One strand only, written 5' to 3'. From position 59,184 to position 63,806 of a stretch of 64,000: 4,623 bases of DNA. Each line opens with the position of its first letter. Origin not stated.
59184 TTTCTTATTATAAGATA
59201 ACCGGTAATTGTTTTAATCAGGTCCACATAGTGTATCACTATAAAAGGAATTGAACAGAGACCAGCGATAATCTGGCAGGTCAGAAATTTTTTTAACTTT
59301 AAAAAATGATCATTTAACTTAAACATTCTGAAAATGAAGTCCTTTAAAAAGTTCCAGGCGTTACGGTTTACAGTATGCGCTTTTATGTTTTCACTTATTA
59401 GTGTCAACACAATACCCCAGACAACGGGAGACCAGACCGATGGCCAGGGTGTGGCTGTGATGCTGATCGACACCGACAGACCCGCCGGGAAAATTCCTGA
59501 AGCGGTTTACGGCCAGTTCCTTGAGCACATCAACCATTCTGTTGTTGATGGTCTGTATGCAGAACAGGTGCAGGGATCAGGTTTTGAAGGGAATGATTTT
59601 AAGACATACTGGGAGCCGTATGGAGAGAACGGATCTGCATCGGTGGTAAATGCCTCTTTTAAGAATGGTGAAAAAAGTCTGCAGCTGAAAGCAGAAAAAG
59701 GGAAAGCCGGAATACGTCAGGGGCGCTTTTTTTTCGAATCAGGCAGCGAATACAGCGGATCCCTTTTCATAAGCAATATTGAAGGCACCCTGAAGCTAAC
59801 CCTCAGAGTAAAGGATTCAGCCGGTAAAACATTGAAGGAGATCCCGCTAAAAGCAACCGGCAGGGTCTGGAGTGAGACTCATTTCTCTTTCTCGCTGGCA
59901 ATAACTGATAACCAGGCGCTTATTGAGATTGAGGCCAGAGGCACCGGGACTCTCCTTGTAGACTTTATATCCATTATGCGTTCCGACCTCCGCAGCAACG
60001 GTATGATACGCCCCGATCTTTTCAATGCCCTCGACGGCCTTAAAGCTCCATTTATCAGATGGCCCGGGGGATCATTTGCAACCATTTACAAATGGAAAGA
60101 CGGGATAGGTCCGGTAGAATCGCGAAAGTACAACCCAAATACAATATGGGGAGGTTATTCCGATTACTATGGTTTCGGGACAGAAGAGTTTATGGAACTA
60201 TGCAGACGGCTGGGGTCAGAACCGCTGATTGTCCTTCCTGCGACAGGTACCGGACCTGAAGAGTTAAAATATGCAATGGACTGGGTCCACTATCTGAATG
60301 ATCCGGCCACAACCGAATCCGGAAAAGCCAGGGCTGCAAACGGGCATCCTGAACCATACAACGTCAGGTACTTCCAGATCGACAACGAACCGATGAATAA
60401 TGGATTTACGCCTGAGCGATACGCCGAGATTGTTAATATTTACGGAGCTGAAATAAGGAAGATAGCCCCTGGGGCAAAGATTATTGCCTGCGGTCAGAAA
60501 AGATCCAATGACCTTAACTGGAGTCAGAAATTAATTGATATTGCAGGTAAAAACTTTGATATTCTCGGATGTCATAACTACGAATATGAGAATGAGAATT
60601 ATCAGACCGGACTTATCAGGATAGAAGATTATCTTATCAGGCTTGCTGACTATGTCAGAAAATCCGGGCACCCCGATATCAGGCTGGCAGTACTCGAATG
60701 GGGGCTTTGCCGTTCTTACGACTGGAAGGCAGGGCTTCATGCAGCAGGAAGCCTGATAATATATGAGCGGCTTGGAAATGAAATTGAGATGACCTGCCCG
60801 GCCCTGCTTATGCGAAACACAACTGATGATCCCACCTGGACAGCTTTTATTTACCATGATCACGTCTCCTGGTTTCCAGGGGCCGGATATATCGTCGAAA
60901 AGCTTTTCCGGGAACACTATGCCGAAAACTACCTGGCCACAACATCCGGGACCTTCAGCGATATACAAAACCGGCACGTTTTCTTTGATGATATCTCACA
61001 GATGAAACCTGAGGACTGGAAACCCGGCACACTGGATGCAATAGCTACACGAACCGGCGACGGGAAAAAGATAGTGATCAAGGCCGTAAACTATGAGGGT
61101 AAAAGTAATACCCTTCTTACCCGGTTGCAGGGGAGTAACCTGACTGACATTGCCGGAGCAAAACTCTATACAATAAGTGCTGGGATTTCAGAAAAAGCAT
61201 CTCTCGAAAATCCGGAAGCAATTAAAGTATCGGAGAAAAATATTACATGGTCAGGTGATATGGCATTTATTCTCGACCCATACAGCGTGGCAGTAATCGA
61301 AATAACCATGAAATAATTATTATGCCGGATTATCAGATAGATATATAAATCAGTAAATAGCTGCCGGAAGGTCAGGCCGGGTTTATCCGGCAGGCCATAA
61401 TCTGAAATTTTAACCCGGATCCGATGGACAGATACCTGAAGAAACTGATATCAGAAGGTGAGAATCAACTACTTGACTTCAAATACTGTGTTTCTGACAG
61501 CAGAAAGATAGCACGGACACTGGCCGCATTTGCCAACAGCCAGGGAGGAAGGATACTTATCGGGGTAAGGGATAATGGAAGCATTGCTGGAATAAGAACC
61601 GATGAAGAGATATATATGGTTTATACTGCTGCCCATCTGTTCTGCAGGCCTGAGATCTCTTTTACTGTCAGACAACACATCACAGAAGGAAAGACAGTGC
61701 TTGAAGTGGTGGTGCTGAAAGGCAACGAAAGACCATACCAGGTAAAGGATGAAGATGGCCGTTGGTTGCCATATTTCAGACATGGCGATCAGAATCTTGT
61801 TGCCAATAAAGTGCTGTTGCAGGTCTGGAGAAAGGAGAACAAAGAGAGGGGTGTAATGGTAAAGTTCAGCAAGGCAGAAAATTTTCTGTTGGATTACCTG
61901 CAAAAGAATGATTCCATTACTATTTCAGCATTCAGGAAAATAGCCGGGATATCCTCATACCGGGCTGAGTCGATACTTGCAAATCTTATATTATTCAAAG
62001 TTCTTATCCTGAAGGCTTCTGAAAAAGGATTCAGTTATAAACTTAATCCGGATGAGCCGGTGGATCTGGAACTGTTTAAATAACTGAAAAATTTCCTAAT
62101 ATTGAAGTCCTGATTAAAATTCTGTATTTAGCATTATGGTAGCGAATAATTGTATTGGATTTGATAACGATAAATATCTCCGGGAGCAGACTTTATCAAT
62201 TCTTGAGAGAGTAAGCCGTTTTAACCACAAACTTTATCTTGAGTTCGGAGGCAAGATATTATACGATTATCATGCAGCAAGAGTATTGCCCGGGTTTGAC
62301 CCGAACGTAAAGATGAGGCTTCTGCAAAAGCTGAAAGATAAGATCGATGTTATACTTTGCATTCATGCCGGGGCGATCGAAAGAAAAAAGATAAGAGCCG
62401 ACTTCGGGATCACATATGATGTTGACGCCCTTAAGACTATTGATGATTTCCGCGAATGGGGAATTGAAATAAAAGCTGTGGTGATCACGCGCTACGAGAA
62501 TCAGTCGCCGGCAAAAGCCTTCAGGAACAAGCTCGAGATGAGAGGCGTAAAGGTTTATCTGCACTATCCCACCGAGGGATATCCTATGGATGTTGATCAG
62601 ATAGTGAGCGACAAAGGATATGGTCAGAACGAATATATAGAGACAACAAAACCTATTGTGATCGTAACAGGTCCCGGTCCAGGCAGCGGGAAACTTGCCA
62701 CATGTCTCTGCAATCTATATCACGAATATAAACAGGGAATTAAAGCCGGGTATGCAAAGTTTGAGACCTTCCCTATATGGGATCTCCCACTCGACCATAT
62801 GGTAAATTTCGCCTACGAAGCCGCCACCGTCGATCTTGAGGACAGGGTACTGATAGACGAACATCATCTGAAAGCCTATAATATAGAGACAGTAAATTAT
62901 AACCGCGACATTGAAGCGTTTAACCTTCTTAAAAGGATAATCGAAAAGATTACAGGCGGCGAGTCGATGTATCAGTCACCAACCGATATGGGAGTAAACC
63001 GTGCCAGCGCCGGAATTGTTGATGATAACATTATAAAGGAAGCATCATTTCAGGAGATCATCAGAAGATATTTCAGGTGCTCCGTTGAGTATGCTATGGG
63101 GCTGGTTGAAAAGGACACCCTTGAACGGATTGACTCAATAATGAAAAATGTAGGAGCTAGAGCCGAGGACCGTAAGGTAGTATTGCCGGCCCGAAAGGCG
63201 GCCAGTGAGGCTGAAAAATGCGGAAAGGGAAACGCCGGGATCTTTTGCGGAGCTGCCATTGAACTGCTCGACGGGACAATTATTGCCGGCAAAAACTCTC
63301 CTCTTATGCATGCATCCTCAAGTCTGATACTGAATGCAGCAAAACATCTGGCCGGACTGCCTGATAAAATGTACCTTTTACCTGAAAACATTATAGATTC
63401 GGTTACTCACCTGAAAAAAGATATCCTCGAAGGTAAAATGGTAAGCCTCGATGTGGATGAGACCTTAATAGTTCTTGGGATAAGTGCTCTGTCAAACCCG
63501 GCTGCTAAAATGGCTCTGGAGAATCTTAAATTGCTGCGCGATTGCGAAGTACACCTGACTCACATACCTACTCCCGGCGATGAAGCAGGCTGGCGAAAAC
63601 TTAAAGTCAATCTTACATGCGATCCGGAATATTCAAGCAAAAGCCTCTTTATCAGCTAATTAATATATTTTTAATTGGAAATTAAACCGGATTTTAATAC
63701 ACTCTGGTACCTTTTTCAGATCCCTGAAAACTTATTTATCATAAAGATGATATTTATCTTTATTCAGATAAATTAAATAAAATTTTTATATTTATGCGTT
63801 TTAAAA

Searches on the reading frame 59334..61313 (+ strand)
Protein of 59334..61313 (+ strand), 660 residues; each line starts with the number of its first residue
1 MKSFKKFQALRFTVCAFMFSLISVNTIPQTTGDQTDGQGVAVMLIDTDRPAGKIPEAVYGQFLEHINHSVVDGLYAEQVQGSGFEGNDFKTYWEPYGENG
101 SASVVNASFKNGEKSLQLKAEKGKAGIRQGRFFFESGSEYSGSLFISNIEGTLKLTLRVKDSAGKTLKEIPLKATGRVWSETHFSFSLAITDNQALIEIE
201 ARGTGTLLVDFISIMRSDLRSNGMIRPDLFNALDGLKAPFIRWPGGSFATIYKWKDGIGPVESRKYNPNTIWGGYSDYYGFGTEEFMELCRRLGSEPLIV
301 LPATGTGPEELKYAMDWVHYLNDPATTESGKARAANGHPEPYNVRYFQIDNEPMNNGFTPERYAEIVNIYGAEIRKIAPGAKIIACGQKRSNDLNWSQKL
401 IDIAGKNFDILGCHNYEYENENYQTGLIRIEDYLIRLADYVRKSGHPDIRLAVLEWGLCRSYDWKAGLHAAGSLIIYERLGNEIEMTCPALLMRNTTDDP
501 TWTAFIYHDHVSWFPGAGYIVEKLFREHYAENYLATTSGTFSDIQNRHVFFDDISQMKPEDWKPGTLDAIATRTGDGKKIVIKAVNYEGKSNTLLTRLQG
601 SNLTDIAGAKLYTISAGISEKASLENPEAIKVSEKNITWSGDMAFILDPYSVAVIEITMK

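Call 3: search_protein_families(library=pfam, proteins=[window:59334-61313:+], max_evalue=0.01)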
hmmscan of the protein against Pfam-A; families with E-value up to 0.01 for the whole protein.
window:59334-61313:+ (660 aa): 2 families
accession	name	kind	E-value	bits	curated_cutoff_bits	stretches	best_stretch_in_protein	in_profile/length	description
PF22848.2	ASD1_dom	-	5.5e-16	59.3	22.2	2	236-303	6-77/239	Alpha-L-arabinofuranosidase 1 domain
PF06964.18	Alpha-L-AF_C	-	1.5e-07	32.2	27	1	459-651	16-165/165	Alpha-L-arabinofuranosidase C-terminal domain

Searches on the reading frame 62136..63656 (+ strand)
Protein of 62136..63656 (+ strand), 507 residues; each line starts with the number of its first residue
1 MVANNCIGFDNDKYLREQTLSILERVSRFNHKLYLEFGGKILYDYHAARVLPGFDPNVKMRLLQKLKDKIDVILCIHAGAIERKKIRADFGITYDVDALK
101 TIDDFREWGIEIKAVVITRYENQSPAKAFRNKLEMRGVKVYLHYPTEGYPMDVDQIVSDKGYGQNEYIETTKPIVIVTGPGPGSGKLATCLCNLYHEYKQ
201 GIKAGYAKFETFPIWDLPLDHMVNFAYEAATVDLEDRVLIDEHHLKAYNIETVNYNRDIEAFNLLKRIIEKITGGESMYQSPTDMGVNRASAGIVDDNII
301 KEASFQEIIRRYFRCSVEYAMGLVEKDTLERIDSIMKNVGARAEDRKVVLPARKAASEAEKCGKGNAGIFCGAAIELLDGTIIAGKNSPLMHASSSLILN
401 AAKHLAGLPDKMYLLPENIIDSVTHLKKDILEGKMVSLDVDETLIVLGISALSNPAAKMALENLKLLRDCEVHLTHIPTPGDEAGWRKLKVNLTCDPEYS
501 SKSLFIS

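Call 85: search_protein_families(library=pfam, proteins=[window:62136-63656:+], max_evalue=0.0001)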
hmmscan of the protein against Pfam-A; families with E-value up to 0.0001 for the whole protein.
window:62136-63656:+ (507 aa): 2 families
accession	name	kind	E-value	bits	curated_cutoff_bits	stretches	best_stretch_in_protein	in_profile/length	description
PF08903.17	DUF1846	-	1.9e-159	530.3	27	1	7-339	1-332/333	Domain of unknown function DUF1846, N-terminal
PF20921.3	DUF1846_C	-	4.5e-52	176.3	27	1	344-505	1-153/153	Domain of unknown function DUF1846, C-terminal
